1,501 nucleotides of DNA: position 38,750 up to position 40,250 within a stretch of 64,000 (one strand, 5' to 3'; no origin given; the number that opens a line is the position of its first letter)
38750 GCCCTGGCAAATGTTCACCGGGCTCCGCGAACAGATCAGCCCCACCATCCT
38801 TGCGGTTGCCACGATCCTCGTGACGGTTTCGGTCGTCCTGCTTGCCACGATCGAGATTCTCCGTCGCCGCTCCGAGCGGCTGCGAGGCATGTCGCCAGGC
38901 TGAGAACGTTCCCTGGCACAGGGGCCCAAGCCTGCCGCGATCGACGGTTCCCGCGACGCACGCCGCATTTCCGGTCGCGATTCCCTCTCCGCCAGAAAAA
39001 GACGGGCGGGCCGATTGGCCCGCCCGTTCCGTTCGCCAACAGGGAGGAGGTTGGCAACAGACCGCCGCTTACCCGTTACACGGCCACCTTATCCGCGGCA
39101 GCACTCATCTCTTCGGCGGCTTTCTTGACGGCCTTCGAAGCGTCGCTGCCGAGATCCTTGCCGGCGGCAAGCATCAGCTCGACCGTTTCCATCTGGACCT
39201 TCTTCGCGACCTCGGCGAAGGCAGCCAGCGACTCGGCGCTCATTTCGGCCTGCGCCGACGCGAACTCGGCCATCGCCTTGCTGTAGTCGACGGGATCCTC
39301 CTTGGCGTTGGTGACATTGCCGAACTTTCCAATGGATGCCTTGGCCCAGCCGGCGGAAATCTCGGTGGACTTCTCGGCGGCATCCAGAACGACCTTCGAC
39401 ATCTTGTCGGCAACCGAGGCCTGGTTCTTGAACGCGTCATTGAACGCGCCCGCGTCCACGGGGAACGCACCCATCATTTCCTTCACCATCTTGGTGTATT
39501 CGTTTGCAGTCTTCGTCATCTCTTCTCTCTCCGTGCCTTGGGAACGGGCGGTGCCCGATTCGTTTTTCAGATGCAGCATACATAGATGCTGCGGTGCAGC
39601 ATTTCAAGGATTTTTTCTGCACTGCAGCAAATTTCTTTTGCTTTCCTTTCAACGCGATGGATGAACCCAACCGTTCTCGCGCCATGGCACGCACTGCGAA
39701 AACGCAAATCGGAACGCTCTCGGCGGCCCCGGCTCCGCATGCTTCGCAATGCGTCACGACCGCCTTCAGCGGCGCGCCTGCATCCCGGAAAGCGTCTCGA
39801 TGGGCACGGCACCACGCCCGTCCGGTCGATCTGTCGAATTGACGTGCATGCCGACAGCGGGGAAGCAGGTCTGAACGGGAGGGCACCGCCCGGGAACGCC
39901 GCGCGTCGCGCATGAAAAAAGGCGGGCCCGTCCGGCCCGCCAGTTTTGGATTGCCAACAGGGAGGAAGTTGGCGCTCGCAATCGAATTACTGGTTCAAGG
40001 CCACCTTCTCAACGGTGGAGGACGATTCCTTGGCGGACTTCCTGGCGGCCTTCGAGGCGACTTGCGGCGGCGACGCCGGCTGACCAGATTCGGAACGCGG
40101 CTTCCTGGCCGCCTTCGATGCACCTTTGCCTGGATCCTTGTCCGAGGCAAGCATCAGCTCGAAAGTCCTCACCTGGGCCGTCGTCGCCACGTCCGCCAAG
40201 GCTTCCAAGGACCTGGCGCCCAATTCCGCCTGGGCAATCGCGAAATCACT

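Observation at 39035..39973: Near-identical hairpins with a CCUCCUCCC-type loop (cuckoo/CcsR-like anti-SD motif) in the 3' UTRs of both phasin paralogs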

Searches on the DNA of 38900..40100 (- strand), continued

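Call 15: search_rna_families(source=window, start=38985, end=39080, threshold=evalue, max_evalue=10, show_alignments=10)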
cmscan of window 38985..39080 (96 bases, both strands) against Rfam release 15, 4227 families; matches with E-value up to 10: 27.
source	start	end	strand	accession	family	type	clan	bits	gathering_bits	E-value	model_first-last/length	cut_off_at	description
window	38997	39062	-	RF02791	CcsR1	Gene; sRNA;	-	24.4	65.3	0.00016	1-83/83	no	Conserved CCUCCUCCC motif stress-induced RNA 1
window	38997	39080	-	RF02829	Scr4115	Gene; sRNA;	-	22.3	58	0.26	22-109/109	5'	Streptomyces RNA 4115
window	38997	39078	-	RF02651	SorY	Gene; sRNA;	-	22.1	111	0.0057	1-83/83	no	Singlet oxygen resistance RNA Y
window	38996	39067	-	RF02241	Xoo2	Gene; sRNA;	-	21.4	45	0.014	1-78/78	no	Xanthomonadaceae sRNA Xoo2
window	38999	39057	-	RF01811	PtaRNA1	Gene; antitoxin;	-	17.6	47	0.12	1-72/72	no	Plasmid transferred anti-sense RNA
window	39003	39025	+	RF01529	CC3552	Gene; sRNA;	-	17.6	50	0.3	84-106/106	no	Cauldobacter sRNA CC3552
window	39004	39051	-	RF01529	CC3552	Gene; sRNA;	-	17.1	50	0.38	59-106/106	no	Cauldobacter sRNA CC3552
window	38996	39057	-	RF02837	anti-hemB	Gene; sRNA;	-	15.8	49.5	0.078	1-81/81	no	Burkholderia RNA 7 (anti-hemB)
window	38995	39033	-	RF03778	mir-483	Gene; miRNA;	-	15.8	60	0.7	1-75/75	no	mir-483 microRNA precursor family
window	38998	39070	-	RF02784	SorX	Gene; sRNA;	-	15.5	46.6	0.095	1-73/73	no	Singlet oxygen resistance RNA X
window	38996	39059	-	RF02278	Betaproteobacteria_toxic_sRNA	Gene; sRNA;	-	15.3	50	0.36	1-64/64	no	Betaproteobacteria toxic small RNA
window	38985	39032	-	RF01730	Termite-leu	Cis-reg;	-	14.5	51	0.55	1-46/78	3'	Termite-leu RNA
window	38985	39027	+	RF01680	P5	Gene; sRNA;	-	13.8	60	1.8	28-71/71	5'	Pseudomonas sRNA P5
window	38985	39034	+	RF02346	ar35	Gene; sRNA;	-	13.2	45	0.91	93-144/144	5'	Alphaproteobacterial sRNA ar35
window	38997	39080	-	RF02356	BjrC1505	Gene; sRNA;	-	12.9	50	1.5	34-140/140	5'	Alphaproteobacterial sRNA BjrC1505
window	38997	39080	-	RF02344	ar14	Gene; sRNA;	-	11.9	58.8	1.6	26-123/123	5'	Alphaproteobacterial ar14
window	38989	39062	-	RF00519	suhB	Gene; sRNA;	CL00108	11.6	41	2.5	1-77/77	no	Makes More Granules Regulator RNA (mmgR)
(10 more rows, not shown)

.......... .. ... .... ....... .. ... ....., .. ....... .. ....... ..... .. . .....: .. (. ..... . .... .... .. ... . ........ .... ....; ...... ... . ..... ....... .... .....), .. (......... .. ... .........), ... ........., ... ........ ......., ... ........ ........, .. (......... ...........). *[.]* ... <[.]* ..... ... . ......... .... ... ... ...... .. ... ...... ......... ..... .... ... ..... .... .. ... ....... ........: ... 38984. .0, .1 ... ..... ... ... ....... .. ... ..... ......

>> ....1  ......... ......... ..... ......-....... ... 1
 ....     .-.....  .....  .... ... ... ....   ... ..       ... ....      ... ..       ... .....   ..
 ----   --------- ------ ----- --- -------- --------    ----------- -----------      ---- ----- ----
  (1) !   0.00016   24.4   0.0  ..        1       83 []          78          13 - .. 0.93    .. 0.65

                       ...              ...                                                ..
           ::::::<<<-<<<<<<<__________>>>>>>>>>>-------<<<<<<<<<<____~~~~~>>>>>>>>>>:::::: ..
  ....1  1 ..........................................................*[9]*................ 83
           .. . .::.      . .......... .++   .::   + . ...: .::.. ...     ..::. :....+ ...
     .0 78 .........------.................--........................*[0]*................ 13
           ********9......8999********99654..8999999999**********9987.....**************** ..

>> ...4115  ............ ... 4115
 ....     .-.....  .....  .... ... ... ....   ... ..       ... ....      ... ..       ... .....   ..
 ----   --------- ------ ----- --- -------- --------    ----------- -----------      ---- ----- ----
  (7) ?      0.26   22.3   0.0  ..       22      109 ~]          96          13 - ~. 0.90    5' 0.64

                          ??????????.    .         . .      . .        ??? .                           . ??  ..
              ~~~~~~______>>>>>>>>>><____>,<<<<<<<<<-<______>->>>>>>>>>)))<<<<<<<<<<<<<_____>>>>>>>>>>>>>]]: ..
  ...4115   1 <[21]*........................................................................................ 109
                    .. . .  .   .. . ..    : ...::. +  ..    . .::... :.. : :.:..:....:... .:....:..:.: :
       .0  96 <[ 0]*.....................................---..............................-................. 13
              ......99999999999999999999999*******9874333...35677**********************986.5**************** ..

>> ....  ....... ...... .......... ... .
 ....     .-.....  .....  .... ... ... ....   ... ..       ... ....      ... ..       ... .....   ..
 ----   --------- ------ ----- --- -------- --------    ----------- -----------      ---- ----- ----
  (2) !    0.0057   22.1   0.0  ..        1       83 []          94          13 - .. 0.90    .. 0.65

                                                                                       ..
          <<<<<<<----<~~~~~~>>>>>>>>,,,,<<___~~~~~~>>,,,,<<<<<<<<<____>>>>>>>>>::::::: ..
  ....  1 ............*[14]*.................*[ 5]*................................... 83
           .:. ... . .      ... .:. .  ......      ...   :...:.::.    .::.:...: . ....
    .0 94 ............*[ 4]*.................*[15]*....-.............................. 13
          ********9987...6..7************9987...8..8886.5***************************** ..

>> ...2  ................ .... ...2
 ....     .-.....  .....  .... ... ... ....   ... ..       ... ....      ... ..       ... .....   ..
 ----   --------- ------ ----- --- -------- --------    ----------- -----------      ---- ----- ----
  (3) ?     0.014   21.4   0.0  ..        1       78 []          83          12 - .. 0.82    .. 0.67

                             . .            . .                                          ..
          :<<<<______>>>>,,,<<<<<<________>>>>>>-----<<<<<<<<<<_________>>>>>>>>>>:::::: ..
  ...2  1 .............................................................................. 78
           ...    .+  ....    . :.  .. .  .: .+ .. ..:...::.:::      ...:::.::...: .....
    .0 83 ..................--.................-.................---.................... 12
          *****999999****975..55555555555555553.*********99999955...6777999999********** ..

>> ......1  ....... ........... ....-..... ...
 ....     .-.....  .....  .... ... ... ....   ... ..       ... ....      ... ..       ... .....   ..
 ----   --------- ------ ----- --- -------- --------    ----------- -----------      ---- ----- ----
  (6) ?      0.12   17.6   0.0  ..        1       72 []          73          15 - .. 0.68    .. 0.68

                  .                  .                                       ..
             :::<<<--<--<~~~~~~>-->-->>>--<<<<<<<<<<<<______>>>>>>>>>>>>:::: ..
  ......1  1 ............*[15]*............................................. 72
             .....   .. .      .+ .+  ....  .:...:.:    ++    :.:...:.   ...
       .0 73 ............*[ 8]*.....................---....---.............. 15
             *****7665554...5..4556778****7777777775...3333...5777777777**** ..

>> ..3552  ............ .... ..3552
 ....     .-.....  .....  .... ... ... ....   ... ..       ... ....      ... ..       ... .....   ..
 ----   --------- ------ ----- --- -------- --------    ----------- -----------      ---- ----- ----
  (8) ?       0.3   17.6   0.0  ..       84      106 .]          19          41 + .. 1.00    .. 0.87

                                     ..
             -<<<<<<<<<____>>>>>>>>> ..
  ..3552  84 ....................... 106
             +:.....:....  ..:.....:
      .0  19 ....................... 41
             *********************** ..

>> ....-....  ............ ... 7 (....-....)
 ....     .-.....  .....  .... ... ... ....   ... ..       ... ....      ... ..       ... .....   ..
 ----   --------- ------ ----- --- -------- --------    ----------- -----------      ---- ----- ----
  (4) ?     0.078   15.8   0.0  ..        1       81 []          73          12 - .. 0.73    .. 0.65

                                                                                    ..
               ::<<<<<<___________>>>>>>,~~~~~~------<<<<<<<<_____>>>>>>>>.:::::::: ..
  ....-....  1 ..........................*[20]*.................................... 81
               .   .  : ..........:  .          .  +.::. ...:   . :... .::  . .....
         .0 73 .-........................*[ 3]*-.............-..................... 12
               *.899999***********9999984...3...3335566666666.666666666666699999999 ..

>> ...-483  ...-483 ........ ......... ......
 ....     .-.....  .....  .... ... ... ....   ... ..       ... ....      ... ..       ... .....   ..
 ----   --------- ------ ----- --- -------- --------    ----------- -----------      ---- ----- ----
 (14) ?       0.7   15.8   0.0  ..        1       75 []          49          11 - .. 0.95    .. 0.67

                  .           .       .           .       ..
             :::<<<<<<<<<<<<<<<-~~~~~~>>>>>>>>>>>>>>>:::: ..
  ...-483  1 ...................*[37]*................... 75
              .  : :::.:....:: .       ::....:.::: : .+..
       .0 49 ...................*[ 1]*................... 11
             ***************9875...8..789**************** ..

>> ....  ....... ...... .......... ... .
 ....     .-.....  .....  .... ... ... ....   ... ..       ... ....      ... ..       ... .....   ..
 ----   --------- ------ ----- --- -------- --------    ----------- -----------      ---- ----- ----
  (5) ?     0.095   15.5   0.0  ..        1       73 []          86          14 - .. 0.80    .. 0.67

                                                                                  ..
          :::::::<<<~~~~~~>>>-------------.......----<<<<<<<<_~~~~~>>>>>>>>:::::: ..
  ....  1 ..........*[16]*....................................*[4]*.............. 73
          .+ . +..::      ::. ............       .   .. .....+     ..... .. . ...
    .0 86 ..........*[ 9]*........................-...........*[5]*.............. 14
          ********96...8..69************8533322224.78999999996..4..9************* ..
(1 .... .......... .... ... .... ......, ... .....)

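Call 54: build_rna_model(alignment_id=A3, structure=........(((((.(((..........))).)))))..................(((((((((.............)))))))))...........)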
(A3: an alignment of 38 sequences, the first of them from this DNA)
Model R1 built from alignment A3 (38 sequences, 96 columns); structure: as given.
model positions 64; base pairs 17; branch points 1; effective number of sequences 38; information 0.859 bits per position. Calibrated on 0.2 Mb of random sequence (short: E-values are rough).
structure used (alignment columns):
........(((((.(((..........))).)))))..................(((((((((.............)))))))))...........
